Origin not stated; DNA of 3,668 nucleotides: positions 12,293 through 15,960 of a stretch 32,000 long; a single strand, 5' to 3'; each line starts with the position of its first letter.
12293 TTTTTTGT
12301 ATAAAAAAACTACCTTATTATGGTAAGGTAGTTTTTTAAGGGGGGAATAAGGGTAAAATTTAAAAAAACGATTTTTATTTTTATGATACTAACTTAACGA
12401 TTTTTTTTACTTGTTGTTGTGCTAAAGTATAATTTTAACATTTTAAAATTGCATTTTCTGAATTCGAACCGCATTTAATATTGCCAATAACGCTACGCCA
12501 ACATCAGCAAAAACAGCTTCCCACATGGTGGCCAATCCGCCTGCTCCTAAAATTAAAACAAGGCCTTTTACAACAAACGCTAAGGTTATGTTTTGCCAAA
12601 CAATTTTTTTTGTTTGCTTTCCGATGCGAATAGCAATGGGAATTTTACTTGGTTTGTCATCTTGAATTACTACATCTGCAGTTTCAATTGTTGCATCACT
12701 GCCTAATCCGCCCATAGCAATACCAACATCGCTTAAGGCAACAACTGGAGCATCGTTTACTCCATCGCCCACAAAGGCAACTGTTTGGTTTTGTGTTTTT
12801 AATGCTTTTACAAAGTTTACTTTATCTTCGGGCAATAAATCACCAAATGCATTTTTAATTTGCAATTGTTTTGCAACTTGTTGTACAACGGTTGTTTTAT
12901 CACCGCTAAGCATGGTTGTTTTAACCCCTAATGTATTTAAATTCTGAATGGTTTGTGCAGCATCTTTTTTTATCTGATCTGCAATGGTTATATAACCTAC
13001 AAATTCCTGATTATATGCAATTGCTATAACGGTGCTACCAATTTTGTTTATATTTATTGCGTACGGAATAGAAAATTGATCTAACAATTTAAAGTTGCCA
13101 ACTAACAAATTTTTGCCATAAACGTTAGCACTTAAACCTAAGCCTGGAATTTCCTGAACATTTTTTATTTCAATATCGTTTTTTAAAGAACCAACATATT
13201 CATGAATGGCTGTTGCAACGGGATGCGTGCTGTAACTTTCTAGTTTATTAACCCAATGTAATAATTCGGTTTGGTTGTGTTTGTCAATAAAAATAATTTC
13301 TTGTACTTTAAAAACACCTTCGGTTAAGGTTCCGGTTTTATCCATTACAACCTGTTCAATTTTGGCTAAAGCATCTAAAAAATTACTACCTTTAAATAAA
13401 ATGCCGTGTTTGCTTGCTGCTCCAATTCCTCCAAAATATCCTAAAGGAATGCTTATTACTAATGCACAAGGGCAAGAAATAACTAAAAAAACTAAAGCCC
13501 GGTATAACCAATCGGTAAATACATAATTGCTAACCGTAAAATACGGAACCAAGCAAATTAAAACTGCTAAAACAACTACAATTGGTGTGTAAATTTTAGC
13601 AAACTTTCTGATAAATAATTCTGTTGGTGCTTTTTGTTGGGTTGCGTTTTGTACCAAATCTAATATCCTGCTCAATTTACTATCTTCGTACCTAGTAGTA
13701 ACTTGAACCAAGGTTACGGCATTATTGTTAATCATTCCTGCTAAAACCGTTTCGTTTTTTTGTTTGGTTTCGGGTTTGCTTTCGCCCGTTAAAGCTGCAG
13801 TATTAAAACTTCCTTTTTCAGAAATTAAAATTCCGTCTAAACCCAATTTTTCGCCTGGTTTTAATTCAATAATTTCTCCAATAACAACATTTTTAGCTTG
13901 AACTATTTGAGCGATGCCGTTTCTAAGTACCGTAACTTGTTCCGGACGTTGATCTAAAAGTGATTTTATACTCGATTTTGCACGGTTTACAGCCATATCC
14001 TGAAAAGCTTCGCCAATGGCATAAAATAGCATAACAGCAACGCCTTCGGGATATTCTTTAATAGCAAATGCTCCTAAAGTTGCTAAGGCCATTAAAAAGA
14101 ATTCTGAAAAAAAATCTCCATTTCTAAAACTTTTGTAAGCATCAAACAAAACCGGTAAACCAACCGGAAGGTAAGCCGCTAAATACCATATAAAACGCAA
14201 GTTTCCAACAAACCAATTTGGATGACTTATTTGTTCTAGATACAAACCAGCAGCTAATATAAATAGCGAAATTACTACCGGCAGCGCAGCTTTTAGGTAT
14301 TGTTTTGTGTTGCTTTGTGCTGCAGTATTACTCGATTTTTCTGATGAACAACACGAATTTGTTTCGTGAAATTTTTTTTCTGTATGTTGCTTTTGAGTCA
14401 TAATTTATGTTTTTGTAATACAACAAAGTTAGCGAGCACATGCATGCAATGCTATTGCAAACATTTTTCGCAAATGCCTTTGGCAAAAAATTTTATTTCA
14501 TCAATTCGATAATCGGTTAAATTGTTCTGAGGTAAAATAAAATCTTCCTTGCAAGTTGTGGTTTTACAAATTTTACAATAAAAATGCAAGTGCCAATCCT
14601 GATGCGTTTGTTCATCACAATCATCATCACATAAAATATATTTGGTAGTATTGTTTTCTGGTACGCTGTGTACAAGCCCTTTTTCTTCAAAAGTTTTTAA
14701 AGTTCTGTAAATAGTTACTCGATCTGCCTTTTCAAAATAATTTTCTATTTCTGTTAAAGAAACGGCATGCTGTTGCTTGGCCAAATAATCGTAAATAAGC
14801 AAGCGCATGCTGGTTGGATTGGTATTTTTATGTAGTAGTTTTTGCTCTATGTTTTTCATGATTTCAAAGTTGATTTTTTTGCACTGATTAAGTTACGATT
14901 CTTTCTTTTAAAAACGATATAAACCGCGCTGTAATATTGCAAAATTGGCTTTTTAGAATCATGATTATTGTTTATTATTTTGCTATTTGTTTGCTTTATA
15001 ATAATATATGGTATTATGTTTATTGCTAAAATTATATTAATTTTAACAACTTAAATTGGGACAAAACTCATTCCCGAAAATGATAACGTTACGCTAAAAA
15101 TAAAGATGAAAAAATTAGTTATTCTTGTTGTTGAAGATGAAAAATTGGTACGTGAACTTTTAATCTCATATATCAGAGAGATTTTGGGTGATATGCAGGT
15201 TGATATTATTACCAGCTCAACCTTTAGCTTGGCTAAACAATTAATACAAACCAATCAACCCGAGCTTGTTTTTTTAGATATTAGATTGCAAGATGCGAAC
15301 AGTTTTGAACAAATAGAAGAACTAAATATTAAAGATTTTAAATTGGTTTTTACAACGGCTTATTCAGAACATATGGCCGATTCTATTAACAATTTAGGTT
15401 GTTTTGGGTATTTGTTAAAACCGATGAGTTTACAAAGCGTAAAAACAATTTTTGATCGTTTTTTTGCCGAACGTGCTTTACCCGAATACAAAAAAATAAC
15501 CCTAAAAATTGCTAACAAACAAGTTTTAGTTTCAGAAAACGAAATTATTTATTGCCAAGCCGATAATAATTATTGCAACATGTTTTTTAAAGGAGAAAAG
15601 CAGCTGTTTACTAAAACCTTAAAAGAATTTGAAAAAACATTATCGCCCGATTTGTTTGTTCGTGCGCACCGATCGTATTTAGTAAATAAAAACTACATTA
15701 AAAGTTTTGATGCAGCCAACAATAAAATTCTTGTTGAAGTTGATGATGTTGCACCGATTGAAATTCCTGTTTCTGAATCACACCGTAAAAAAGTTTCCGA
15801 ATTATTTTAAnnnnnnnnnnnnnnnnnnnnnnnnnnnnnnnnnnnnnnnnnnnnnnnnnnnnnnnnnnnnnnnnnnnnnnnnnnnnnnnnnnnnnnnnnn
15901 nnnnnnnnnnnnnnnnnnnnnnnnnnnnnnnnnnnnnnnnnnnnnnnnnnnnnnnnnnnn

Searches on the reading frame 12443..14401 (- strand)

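Call 68: search_protein_families(library=pfam, proteins=[window:12443-14401:-], max_evalue=0.0001)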
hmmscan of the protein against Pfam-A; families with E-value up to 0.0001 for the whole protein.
window:12443-14401:- (652 aa): 2 families
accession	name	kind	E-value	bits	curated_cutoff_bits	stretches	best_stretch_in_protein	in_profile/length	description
PF00122.25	E1-E2_ATPase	-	4.2e-46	157.2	28.1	1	152-332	3-181/181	E1-E2 ATPase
PF00702.32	Hydrolase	-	9.6e-26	91.8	26.4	1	351-553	4-186/191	haloacid dehalogenase-like hydrolase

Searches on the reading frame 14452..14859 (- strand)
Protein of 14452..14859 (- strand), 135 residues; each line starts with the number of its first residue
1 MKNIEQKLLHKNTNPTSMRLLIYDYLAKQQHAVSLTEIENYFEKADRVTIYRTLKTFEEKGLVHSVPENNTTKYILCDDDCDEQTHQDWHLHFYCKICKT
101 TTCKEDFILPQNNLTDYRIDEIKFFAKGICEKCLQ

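Call 68: search_protein_families(library=pfam, proteins=[window:14452-14859:-], max_evalue=0.0001)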
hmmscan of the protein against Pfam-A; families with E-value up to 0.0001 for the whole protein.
window:14452-14859:- (135 aa): 1 family
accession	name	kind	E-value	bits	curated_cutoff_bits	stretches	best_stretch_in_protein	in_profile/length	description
PF01475.25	FUR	-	9.5e-06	26.2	23.1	1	15-101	6-90/121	Ferric uptake regulator family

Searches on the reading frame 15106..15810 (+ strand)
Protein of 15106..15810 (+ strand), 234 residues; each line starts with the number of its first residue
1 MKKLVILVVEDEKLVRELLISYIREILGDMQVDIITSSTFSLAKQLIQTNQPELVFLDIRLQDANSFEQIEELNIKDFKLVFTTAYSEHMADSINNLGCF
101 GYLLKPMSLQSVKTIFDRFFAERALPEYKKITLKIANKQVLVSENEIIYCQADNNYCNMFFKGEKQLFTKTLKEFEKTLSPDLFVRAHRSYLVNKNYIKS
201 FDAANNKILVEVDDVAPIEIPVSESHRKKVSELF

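Call 68: search_protein_families(library=pfam, proteins=[window:15106-15810:+], max_evalue=0.0001)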
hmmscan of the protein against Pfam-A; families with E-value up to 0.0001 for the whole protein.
window:15106-15810:+ (234 aa): 2 families
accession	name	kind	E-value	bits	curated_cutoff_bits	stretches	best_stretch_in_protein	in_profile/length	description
PF04397.21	LytTR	-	1.2e-21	77.2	22.6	1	138-233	2-96/98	LytTr DNA-binding domain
PF00072.30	Response_reg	-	1.1e-11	45.4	30.2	1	6-113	1-107/111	Response regulator receiver domain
